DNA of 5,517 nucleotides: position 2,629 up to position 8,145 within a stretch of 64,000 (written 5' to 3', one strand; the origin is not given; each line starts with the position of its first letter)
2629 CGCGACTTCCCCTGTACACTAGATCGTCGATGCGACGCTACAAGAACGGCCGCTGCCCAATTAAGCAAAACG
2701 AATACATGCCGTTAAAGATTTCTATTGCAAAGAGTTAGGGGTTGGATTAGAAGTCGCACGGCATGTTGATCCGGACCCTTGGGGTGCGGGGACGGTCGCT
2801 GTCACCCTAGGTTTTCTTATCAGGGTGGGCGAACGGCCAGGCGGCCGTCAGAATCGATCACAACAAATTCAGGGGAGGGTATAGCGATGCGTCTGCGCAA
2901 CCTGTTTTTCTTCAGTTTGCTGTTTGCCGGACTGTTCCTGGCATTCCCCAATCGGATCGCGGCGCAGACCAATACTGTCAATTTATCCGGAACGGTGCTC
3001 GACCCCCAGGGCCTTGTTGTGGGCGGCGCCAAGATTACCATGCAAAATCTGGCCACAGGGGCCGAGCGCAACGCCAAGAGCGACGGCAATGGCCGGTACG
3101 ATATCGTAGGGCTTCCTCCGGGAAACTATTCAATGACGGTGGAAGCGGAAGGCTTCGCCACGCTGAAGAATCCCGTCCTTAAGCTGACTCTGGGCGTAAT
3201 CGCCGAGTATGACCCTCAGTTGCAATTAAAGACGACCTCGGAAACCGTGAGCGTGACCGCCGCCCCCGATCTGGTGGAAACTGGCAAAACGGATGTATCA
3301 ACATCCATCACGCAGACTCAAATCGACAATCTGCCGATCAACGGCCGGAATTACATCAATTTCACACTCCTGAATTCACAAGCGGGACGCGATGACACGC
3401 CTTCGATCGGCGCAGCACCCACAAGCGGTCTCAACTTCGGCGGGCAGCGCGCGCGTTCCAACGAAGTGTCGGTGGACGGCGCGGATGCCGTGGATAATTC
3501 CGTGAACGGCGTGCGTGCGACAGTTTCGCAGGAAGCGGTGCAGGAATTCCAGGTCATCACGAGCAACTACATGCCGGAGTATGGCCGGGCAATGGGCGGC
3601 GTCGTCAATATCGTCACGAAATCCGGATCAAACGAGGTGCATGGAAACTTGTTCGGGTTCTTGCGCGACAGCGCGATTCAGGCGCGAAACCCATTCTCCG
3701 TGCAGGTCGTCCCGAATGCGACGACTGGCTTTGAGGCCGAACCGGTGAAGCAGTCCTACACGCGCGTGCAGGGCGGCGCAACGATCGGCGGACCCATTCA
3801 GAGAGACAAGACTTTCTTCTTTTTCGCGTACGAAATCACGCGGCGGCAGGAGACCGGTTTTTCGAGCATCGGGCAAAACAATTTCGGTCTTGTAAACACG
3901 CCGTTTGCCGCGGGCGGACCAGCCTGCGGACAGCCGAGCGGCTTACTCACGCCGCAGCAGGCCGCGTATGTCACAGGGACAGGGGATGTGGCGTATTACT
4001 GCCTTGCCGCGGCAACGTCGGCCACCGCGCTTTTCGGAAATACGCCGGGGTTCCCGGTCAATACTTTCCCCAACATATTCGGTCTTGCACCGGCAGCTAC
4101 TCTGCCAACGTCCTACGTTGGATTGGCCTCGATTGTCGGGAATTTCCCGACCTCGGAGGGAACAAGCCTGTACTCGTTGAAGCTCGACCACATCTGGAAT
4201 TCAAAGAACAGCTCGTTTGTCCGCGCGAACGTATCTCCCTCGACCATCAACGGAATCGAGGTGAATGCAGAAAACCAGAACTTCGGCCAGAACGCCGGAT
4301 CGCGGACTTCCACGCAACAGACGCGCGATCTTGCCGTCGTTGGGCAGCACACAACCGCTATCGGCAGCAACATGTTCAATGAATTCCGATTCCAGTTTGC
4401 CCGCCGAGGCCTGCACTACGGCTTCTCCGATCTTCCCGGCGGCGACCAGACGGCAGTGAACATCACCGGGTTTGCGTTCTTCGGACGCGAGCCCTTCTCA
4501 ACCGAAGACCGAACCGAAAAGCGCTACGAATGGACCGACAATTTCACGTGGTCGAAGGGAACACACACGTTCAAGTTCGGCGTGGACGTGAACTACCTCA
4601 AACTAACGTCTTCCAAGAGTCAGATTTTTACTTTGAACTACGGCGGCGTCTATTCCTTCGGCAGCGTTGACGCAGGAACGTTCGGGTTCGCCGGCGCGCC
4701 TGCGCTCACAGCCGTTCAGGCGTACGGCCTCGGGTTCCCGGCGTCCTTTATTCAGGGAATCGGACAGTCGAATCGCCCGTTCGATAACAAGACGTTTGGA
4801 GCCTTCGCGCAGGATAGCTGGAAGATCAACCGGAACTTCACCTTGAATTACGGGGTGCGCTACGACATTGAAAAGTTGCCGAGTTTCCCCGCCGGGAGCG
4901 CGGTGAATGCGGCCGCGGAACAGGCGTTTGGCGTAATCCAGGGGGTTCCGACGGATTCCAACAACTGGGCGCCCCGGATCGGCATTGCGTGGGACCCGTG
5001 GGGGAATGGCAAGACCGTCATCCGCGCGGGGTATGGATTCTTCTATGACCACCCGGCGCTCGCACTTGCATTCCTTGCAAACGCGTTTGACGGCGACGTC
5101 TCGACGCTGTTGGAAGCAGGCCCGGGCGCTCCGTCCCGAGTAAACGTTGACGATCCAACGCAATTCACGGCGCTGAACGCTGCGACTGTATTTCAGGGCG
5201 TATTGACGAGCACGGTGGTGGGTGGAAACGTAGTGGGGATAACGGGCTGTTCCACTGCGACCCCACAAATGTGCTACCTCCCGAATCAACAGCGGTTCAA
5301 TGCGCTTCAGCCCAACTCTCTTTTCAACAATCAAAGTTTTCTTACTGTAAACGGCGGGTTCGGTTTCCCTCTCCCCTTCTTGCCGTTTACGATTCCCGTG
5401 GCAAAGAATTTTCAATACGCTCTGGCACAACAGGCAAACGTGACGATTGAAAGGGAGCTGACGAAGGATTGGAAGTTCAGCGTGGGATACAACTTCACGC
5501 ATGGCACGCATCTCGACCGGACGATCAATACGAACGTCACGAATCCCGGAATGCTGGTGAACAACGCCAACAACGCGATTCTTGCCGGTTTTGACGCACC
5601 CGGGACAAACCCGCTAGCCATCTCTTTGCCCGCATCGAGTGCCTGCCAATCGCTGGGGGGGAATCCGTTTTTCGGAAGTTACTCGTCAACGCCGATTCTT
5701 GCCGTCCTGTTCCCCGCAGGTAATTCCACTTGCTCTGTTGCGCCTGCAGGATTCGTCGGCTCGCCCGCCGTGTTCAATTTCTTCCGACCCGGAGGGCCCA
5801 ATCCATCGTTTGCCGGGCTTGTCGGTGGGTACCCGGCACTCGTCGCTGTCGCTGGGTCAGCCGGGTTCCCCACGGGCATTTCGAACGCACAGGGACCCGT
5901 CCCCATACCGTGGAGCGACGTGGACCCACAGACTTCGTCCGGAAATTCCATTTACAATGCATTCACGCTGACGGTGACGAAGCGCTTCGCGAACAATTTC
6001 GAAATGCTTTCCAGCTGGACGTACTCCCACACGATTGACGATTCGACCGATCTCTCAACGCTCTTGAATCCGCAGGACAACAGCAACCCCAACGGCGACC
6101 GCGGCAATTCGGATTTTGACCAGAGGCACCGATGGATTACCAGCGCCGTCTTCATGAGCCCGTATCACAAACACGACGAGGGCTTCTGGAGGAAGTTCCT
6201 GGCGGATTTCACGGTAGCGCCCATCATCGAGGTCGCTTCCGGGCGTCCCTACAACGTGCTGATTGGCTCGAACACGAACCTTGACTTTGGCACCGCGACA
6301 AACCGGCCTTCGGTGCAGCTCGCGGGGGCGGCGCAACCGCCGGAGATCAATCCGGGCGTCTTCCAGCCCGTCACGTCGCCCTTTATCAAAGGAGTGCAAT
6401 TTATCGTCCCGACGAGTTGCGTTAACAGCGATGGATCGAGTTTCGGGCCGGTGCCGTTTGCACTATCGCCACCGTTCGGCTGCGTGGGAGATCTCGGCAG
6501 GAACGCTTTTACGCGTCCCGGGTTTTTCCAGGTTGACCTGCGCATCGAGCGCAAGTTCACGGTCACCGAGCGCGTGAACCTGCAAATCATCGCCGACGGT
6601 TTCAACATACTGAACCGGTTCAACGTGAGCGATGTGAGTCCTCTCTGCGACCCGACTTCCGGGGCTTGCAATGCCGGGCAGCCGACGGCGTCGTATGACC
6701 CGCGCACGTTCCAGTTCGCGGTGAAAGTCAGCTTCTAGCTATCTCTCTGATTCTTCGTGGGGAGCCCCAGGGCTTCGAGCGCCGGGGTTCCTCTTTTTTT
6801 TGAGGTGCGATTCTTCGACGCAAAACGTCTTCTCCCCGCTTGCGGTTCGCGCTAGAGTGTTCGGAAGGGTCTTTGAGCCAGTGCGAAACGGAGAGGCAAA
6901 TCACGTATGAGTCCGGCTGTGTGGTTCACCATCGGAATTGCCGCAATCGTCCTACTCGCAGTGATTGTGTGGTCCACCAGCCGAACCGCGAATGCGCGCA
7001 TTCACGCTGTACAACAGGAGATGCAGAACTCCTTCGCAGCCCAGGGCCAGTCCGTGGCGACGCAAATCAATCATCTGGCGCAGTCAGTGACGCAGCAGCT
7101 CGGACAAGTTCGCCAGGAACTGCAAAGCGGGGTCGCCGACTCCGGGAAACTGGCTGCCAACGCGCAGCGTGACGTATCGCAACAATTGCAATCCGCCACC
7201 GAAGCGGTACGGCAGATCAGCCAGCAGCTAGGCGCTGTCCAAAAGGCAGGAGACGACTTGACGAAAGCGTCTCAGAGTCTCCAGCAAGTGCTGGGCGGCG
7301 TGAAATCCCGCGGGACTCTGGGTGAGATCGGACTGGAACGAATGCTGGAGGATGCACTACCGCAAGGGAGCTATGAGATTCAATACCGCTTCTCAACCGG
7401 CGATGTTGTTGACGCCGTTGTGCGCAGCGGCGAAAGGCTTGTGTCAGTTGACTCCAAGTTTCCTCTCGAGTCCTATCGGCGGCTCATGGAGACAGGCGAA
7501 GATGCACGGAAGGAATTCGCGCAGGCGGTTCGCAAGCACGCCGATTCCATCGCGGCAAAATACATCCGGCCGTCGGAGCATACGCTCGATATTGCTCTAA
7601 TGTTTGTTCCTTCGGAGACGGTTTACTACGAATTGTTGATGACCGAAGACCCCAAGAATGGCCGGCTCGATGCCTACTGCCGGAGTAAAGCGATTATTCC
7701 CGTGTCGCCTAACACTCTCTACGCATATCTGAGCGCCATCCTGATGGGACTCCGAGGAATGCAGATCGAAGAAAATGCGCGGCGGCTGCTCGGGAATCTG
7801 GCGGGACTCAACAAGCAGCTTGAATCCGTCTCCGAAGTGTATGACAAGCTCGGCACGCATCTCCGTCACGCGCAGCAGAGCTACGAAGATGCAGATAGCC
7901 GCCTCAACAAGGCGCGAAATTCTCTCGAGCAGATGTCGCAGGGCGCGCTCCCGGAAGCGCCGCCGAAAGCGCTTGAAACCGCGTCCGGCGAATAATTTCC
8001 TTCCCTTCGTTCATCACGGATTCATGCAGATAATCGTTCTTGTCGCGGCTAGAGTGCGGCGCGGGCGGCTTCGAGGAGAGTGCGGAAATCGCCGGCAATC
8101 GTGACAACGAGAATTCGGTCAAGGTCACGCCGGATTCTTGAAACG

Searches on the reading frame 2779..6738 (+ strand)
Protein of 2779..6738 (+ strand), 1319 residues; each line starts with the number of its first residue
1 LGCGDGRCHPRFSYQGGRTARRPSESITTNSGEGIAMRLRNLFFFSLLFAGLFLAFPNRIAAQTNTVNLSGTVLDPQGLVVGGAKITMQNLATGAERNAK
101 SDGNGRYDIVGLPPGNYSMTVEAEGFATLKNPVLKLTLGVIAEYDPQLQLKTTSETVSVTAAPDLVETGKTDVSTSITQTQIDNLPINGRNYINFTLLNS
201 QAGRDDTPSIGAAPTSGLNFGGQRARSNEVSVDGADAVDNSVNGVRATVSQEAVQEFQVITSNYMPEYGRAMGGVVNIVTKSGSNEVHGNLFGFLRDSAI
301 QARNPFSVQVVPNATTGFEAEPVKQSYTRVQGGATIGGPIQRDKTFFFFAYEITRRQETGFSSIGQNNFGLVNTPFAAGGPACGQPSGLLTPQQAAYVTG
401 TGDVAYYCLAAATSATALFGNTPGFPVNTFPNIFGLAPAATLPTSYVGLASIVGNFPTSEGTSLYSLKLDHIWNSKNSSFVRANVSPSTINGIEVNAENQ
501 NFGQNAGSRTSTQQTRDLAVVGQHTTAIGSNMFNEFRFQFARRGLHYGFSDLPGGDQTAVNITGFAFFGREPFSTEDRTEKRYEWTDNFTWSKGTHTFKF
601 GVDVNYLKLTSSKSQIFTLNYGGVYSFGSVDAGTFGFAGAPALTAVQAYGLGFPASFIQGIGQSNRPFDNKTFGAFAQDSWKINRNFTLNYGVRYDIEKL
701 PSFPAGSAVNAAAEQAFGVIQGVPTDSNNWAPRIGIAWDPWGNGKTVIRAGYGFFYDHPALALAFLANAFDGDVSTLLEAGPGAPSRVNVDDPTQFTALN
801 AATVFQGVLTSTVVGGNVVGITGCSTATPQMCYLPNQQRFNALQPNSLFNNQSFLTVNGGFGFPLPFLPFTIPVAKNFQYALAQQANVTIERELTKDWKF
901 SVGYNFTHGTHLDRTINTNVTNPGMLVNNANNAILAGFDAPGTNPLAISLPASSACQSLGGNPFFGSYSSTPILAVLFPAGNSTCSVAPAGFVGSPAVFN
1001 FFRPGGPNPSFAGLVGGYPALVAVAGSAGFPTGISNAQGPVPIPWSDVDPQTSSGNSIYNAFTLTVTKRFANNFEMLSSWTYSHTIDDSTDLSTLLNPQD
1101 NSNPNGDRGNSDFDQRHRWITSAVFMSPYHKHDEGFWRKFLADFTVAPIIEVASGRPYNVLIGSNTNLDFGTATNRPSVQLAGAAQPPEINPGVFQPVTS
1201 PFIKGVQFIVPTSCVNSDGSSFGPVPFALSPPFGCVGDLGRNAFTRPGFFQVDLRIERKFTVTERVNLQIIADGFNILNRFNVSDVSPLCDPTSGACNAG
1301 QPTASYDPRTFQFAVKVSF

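Call 25: search_protein_families(library=pfam, proteins=[window:2779-6738:+], max_evalue=0.001)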
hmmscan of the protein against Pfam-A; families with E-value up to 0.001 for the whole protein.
window:2779-6738:+ (1319 aa): 4 families
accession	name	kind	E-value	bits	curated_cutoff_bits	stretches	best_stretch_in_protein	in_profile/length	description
PF25183.1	OMP_b-brl_4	-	6.4e-121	405.7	30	1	279-1312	1-838/838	Outer membrane beta barrel domain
PF13620.12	CarboxypepD_reg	-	9e-18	64.9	32.3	1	69-148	2-81/82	Carboxypeptidase regulatory-like domain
PF00593.30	TonB_dep_Rec_b-barrel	-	2e-07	31.7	27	1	541-753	13-238/436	TonB dependent receptor-like, beta-barrel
PF13715.12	CarbopepD_reg_2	-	5.8e-05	23.5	32.2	1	69-133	1-62/88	CarboxypepD_reg-like domain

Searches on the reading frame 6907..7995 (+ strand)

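Call 25: search_protein_families(library=pfam, proteins=[window:6907-7995:+], max_evalue=0.001)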
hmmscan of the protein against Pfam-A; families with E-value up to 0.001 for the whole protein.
window:6907-7995:+ (362 aa): 3 families
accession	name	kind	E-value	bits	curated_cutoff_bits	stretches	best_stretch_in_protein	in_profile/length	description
PF02646.22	RmuC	-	1e-52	179.6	26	1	87-340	18-275/291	RmuC family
PF11887.13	Mce4_CUP1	-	4.2e-05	23.7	32.6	0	30-130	43-141/222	Cholesterol uptake porter CUP1 of Mce4, putative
PF06009.19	Laminin_II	-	0.00012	22.5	33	0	49-110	3-70/138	Laminin Domain II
